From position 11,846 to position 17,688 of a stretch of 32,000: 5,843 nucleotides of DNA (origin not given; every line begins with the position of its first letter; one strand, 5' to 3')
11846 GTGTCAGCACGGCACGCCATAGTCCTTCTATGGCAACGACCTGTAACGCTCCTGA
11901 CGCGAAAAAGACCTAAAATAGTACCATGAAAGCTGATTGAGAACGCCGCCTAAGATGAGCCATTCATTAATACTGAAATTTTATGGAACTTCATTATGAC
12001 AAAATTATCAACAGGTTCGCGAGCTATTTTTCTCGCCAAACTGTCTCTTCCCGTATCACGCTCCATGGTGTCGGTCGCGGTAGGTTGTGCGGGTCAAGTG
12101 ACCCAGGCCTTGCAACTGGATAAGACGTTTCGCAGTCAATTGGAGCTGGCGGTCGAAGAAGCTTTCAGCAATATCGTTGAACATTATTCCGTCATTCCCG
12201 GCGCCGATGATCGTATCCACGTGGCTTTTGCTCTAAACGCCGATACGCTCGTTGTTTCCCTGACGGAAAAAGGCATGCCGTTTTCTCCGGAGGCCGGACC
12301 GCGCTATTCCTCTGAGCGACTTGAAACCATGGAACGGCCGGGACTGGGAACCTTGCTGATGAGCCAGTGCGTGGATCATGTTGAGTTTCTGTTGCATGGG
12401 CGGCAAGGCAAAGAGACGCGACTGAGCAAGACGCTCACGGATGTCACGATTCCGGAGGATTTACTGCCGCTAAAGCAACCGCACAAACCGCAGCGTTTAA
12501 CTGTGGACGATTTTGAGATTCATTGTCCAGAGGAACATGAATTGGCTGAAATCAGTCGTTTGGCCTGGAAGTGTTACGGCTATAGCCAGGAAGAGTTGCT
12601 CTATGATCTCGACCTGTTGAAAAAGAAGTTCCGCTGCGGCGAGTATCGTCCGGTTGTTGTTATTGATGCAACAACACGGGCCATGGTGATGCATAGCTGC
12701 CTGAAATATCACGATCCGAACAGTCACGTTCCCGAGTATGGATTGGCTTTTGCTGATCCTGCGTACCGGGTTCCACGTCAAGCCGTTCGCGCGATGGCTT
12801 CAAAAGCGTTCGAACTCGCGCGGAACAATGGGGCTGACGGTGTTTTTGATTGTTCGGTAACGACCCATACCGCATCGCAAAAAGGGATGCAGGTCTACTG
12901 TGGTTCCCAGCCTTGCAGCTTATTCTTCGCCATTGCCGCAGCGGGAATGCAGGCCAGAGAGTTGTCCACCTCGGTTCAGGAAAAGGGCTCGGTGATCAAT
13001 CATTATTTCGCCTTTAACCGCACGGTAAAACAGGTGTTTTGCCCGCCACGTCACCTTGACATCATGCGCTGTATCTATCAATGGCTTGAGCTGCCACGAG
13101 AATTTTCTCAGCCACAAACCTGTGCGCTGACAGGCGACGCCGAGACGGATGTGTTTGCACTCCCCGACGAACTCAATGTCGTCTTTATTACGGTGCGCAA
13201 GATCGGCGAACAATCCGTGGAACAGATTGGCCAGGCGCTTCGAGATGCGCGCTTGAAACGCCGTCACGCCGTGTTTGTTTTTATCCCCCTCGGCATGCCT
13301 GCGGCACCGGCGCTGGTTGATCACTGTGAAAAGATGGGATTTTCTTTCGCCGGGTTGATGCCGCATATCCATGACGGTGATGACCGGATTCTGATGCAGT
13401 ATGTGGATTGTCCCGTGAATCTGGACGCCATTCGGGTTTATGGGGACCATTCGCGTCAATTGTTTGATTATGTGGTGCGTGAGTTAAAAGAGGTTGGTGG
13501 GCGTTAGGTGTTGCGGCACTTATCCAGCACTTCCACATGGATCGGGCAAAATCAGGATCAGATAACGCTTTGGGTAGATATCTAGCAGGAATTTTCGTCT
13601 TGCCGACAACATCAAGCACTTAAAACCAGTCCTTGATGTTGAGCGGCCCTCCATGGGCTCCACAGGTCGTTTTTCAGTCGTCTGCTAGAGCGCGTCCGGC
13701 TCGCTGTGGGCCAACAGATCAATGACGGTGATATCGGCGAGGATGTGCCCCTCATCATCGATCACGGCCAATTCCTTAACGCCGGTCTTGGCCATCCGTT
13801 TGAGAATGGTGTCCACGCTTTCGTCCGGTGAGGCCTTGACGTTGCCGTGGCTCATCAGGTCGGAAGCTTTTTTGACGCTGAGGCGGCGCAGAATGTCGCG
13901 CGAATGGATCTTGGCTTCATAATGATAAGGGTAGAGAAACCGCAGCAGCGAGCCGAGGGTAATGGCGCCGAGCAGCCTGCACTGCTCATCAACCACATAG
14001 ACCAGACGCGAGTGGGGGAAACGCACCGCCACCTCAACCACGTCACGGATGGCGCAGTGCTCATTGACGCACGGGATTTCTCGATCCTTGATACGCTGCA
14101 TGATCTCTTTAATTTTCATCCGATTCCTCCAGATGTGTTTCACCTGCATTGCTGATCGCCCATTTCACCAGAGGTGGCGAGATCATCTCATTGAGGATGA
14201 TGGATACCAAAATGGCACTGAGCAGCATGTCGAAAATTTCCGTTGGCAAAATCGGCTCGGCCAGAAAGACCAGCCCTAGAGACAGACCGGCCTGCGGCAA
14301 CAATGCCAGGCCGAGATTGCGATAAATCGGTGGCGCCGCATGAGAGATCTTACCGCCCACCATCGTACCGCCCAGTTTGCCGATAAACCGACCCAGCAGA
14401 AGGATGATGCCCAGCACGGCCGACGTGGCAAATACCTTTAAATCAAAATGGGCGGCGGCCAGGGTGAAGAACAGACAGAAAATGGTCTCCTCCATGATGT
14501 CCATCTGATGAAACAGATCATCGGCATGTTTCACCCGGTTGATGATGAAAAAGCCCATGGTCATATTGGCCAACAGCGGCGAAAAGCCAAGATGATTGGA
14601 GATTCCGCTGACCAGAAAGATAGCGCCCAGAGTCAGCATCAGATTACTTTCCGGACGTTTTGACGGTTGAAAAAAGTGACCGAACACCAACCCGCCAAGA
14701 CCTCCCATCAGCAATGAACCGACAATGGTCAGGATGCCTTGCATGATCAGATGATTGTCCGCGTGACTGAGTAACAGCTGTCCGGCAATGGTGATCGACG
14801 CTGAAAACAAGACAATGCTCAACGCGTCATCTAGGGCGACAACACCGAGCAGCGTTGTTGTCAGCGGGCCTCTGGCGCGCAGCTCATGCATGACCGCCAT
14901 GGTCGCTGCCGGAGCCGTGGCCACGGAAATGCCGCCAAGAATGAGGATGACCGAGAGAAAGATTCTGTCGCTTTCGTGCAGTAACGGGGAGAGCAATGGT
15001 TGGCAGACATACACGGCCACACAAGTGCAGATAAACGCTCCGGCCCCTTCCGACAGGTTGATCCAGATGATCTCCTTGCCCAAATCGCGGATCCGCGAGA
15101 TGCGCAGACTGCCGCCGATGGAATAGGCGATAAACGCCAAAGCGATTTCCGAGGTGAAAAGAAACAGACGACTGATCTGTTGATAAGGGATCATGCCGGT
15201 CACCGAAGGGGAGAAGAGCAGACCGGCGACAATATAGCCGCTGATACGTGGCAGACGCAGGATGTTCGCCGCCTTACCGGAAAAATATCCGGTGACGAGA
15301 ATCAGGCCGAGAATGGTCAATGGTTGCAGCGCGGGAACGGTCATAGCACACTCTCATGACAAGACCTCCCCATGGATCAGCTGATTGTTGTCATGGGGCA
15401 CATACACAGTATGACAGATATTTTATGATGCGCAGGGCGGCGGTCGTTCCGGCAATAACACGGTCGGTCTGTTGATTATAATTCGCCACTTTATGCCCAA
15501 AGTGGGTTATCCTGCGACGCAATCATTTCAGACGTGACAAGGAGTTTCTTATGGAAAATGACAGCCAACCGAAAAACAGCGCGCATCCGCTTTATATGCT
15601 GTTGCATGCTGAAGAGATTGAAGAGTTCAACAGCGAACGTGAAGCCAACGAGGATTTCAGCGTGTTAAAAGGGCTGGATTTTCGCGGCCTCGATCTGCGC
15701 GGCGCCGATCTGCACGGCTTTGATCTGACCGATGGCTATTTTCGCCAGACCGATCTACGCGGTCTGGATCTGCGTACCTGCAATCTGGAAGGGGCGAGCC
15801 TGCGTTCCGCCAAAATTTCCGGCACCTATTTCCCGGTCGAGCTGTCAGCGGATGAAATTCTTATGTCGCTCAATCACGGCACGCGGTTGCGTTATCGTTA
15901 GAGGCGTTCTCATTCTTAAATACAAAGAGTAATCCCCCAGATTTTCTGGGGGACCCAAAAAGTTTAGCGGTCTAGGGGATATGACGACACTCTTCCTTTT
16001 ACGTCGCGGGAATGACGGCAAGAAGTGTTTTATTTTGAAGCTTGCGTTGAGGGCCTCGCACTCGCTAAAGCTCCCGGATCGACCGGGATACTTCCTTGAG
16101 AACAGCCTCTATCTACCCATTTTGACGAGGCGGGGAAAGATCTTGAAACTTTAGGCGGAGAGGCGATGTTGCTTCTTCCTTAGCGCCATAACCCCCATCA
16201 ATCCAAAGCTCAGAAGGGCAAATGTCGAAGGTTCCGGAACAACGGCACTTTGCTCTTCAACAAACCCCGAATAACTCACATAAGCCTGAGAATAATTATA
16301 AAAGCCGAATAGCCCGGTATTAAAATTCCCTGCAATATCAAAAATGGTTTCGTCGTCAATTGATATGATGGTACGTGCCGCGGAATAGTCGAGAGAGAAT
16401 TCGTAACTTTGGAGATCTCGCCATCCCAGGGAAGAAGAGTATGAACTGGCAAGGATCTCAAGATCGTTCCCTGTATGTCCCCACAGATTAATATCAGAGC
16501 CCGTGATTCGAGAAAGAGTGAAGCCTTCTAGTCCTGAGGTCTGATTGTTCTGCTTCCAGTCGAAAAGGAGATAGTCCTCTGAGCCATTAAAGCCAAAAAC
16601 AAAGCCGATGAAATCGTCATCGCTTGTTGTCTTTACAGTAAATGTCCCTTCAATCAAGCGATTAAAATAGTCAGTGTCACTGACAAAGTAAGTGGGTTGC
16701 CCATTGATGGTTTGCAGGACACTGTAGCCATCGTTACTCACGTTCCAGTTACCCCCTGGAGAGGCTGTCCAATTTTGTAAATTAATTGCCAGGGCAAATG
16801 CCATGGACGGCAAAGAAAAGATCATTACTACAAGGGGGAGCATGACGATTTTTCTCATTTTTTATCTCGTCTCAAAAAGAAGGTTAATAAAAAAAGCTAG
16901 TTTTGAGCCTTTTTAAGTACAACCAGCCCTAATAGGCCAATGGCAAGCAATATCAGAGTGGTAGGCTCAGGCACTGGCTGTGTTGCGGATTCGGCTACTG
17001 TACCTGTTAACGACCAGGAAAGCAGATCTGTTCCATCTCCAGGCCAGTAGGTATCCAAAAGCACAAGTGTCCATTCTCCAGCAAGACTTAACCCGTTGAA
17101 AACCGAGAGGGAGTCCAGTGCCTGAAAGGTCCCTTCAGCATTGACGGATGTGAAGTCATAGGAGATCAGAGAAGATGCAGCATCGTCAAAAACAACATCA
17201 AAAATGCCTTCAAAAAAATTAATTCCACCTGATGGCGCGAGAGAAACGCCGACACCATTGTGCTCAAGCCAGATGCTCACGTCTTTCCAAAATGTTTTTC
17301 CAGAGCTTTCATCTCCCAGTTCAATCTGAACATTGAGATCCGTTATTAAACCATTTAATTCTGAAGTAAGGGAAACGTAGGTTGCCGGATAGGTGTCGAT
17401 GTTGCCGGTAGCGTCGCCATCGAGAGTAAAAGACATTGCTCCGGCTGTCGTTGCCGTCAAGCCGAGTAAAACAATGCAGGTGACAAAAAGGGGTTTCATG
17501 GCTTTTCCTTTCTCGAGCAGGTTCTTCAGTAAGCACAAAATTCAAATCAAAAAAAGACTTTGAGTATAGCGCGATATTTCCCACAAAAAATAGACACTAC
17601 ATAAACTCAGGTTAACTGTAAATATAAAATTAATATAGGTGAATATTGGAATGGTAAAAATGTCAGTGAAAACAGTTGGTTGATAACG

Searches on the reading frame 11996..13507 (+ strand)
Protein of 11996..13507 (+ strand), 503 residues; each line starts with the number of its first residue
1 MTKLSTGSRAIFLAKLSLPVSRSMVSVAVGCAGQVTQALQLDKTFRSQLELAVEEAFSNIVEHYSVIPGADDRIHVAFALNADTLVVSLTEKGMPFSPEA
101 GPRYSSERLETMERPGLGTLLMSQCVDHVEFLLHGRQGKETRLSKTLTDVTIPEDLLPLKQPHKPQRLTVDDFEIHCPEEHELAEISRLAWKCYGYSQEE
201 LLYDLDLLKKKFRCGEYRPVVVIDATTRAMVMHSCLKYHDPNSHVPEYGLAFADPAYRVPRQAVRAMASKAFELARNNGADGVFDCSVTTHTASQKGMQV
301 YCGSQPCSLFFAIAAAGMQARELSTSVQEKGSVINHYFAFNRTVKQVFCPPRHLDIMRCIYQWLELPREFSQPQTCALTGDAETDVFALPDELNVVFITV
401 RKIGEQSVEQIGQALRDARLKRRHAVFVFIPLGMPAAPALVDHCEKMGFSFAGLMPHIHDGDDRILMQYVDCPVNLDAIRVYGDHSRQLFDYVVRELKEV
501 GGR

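Call 3: search_protein_families(library=pfam, proteins=[window:11996-13507:+], max_evalue=0.1)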
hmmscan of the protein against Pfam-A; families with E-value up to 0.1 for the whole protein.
window:11996-13507:+ (503 aa): 2 families
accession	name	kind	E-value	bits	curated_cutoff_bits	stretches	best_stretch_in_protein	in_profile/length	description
PF13581.12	HATPase_c_2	-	2.9e-14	53.6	27.4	1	32-145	15-127/127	Histidine kinase-like ATPase domain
PF02518.31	HATPase_c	-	0.0089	16.9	26.4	1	47-141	4-101/111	Histidine kinase-, DNA gyrase B-, and HSP90-like ATPase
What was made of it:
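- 11996..13507 (+): Paralog PARA503 (503 aa, same three-domain architecture), transcribed divergently from the MFS gene. Its ATP-binding motifs are intact (N59, EKGMPF, GLG). Its GNAT motif A keeps the Arg but lacks the Gly. HATPase_c_2, E 2.9e-14 (call 3).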

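Call 7: search_protein_families(library=ncbifam, proteins=[window:11996-13507:+], max_evalue=0.01)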
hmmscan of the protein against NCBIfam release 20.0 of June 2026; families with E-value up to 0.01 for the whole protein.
window:11996-13507:+ (503 aa): 4 families
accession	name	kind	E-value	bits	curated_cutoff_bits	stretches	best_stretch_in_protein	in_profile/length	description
NF003144.0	PRK04069.1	equivalog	7.6e-08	31.9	145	1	48-145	42-141/161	anti-sigma B factor RsbW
TIGR01924.1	rsbW_low_gc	equivalog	2.3e-06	27.2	155.05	1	47-132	41-130/159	anti-sigma B factor RsbW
NF041045.1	RsbA_anti_sig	subfamily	4.1e-05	23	210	1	35-143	201-300/303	anti-sigma factor RsbA family regulatory protein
TIGR01925.2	spIIAB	equivalog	0.00025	21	135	1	39-147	26-136/137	anti-sigma F factor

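Call 61: find_homologous_proteins(query=window:11996-13507:+, max_evalue=1e-60)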
Query window:11996-13507:+ (503 aa): 83 proteins with E <= 1e-60 among 8000 candidates.
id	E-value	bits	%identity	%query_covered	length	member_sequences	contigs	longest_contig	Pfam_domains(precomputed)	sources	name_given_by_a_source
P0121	0.0e+0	1157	100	100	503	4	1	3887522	PF13581.13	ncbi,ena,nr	nr:ATP-binding protein [uncultured Desulfuromonas sp.]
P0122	2.5e-168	579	55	97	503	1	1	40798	PF13581.13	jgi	jgi:anti-sigma regulatory factor (Ser/Thr protein kinase)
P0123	8.9e-168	577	52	100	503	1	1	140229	PF13581.13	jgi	-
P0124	3.7e-161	555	51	98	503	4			PF13581.13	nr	nr:GNAT family N-acetyltransferase [uncultured Pseudodesulfovibrio sp.]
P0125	5.6e-160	551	52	99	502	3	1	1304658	PF13581.13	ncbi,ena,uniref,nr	ncbi:ATP-binding protein [uncultured Pseudodesulfovibrio sp.]|uniref:ATP-binding protein n=1 Tax=unc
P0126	2.3e-159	549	50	100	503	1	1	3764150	PF13581.13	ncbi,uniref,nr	ncbi:ATP-binding protein [Pseudodesulfovibrio sediminis]|uniref:N-acetyltransferase domain-containin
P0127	2.3e-157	543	49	99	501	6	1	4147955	PF13581.13,PF00583.32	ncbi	ncbi:GNAT family N-acetyltransferase [Desulfovibrio caledoniensis]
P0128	3.2e-157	542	51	100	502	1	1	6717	PF13581.13,PF00583.32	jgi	-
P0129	3.4e-157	542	50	100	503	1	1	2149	PF13581.13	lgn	-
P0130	3.9e-157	542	50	99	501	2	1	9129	PF13581.13,PF00583.32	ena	-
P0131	6.3e-157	541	51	97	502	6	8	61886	PF13581.13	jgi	jgi:anti-sigma regulatory factor (Ser/Thr protein kinase)/GNAT superfamily N-acetyltransferase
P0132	8.4e-157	541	50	100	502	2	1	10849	PF13581.13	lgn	-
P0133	1.4e-156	540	50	100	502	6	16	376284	PF13581.13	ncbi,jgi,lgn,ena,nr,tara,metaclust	ncbi:MAG: hypothetical protein CL942_14345 [Desulfovibrio sp.]|nr:hypothetical protein [Desulfovibri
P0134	2.9e-156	539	49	97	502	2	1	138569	PF13581.13,PF00583.32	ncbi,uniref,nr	ncbi:GNAT family N-acetyltransferase [Desulfovibrio sp. Huiquan2017]|uniref:GNAT family N-acetyltran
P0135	3.0e-156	539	49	99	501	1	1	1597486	PF13581.13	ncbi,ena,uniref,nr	ncbi:ATP-binding protein [uncultured Pseudodesulfovibrio sp.]|uniref:ATP-binding protein n=1 Tax=unc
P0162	6.0e-148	511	47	99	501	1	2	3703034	PF13581.13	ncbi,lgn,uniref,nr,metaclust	ncbi:ATP-binding protein [Maridesulfovibrio hydrothermalis]|uniref:N-acetyltransferase domain-contai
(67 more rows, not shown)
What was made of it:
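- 11996..13507 (+): It belongs to a Desulfovibrionales-rich subfamily (call 61).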

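Call 62: find_encoding_contigs(protein=P0123, flank=7000, max_places=1)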
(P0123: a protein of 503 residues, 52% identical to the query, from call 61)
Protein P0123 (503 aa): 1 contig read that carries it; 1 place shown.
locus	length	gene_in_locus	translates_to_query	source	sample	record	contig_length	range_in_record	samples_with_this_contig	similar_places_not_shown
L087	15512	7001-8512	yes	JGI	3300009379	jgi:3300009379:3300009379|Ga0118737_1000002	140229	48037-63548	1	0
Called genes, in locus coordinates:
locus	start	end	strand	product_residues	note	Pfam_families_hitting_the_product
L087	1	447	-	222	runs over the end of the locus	PF00702:Hydrolase, PF12710:HAD, PF13419:HAD_2, PF13242:Hydrolase_like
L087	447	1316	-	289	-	PF01261:AP_endonuc_2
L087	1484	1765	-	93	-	-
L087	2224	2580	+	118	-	PF00076:RRM_1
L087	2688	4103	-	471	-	PF00497:SBP_bac_3, PF01464:SLT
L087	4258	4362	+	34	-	-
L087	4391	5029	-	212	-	PF01810:LysE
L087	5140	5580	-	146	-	PF05232:BTP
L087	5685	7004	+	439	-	PF07690:MFS_1, PF12832:MFS_1_like (faint), PF07690:MFS_1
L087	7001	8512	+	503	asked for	PF13581:HATPase_c_2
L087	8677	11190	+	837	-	PF00082:Peptidase_S8, PF01483:P_proprotein, PF08548:Peptidase_M10_C (weak), PF00353:HemolysinCabind (weak)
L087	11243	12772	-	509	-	PF13541:ChlI, PF05496:RuvB_N (faint), PF00158:Sigma54_activat (faint), PF00493:MCM (faint), PF01078:Mg_chelatase, PF07728:AAA_5 (weak), PF13335:Mg_chelatase_C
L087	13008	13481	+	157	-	-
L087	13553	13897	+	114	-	PF12092:DUF3568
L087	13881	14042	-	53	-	-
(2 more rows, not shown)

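Call 63: find_encoding_contigs(protein=P0162, flank=7000, max_places=1)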
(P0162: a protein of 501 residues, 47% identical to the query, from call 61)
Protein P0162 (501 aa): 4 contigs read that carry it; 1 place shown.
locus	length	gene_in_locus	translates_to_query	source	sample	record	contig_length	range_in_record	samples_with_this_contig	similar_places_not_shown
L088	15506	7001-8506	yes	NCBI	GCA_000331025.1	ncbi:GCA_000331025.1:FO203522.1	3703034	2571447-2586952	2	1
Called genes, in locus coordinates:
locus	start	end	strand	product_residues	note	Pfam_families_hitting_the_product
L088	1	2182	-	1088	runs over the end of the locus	PF21384:Cas3_I-F_Cas2, PF22590:Cas3-like_C_2, PF21802:Cas3-like_C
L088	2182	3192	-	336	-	PF01867:Cas_Cas1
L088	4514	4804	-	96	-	-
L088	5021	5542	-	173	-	PF22016:DUF6933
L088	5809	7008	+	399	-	PF07690:MFS_1, PF12832:MFS_1_like (faint)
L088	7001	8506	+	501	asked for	PF13581:HATPase_c_2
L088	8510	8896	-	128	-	PF01814:Hemerythrin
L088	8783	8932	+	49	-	-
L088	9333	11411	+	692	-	PF06480:FtsH_ext, PF06068:TIP49 (faint), PF00004:AAA, PF07728:AAA_5 (faint), PF17862:AAA_lid_3, PF01434:Peptidase_M41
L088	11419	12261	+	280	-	PF00809:Pterin_bind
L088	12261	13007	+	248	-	PF19293:CdaA_N, PF02457:DAC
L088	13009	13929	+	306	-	PF07949:YbbR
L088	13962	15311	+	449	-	PF02878:PGM_PMM_I, PF02879:PGM_PMM_II, PF02880:PGM_PMM_III, PF00408:PGM_PMM_IV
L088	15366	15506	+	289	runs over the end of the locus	PF00483:NTP_transferase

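Call 64: find_encoding_contigs(protein=P0126, flank=7000, max_places=1)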
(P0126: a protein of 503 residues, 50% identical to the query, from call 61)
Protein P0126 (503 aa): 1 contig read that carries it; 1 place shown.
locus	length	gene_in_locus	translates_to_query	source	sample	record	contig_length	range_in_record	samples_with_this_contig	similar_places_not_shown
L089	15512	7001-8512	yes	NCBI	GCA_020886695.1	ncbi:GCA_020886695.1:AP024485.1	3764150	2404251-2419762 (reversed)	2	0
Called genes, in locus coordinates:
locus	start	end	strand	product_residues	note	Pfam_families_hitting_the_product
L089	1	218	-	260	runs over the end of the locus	-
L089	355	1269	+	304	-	PF02001:DUF134, PF02579:Nitro_FeMo-Co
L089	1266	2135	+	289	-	PF01656:CbiA, PF10609:ParA (weak), PF13187:Fer4_9, PF14697:Fer4_21 (weak), PF00037:Fer4 (weak), PF13237:Fer4_10, PF12838:Fer4_7 (weak), PF25160:LdpA_Fe-S-bd (weak), +6 more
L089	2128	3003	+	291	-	PF01656:CbiA, PF10609:ParA (faint), PF12838:Fer4_7 (faint), PF13237:Fer4_10 (faint), PF13484:Fer4_16 (faint), PF00037:Fer4 (weak), PF14697:Fer4_21 (weak), PF13187:Fer4_9 (weak), +1 more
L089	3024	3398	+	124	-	PF02579:Nitro_FeMo-Co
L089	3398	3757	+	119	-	-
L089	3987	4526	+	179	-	PF11188:DUF2975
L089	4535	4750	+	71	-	PF13443:HTH_26, PF01381:HTH_3 (weak)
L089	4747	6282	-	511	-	PF13541:ChlI, PF00493:MCM (faint), PF01078:Mg_chelatase, PF07728:AAA_5, PF13335:Mg_chelatase_C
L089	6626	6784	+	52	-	-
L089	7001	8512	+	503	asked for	PF13581:HATPase_c_2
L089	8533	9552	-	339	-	PF00512:HisKA, PF02518:HATPase_c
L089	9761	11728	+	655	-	PF14827:dCache_3, PF00672:HAMP (weak), PF00015:MCPsignal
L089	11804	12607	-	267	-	PF11316:Rhamno_transf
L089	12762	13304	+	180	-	-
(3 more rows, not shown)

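Call 88: search_protein_families(library=padloc, proteins=[window:11996-13507:+], max_evalue=0.001)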
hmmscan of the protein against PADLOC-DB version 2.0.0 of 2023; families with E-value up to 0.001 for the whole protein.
window:11996-13507:+ (503 aa): 0 families

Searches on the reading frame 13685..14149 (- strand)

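Call 3: search_protein_families(library=pfam, proteins=[window:13685-14149:-], max_evalue=0.1)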
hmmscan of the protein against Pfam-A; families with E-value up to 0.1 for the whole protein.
window:13685-14149:- (154 aa): 1 family
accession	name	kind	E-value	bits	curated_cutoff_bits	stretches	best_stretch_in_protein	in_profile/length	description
PF00571.33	CBS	-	1.3e-14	54.7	24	2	95-147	1-53/57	CBS domain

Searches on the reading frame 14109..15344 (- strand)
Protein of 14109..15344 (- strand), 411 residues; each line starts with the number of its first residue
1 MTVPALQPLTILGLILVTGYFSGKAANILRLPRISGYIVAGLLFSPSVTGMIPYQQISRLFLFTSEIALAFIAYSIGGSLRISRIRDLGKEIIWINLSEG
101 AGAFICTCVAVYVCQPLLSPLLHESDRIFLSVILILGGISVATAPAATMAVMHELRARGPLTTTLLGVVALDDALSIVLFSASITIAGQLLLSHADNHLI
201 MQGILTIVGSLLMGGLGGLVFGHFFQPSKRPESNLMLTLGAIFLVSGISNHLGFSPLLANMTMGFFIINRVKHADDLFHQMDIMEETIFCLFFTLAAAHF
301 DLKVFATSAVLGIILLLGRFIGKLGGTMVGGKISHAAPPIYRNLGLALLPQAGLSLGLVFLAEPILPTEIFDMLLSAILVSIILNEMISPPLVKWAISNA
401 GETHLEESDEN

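Call 5: search_protein_families(library=pfam, proteins=[window:14109-15344:-], max_evalue=0.001)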
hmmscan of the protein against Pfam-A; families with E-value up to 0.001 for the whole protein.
window:14109-15344:- (411 aa): 1 family
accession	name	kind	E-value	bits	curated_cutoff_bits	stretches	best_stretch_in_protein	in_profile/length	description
PF00999.27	Na_H_Exchanger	-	4.5e-28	98.6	26.2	1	17-395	5-375/375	Sodium/hydrogen exchanger, transmembrane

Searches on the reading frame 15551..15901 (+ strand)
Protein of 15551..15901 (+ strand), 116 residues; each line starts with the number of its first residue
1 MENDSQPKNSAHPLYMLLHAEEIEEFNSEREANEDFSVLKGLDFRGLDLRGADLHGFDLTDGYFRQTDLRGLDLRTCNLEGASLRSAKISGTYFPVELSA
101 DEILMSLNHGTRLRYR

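Call 41: search_protein_families(library=pfam, proteins=[window:15551-15901:+], max_evalue=0.01)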
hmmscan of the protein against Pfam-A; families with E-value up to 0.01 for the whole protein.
window:15551-15901:+ (116 aa): 2 families
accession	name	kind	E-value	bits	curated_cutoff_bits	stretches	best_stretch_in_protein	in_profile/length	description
PF00805.28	Pentapeptide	-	3.2e-11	43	20.2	2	63-93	7-37/40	Pentapeptide repeats (8 copies)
PF13599.13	Pentapeptide_4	-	0.00092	19.7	38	1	38-88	27-77/78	Pentapeptide repeat region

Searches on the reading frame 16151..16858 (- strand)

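Call 5: search_protein_families(library=pfam, proteins=[window:16151-16858:-], max_evalue=0.001)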
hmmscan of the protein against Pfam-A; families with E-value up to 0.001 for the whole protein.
window:16151-16858:- (235 aa): 2 families
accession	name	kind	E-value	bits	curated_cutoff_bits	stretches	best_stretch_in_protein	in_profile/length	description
PF05735.19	TSP_C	-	2.7e-15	57.1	25.6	1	36-197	4-190/198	Thrombospondin C-terminal region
PF07589.16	PEP-CTERM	-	1e-06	29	20.7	1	207-228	2-23/24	PEP-CTERM motif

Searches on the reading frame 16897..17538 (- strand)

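Call 5: search_protein_families(library=pfam, proteins=[window:16897-17538:-], max_evalue=0.001)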
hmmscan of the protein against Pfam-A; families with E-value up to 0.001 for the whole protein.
window:16897-17538:- (213 aa): 1 family
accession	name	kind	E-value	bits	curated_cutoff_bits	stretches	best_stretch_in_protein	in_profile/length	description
PF07589.16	PEP-CTERM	-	4.4e-06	27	20.7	1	188-208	1-22/24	PEP-CTERM motif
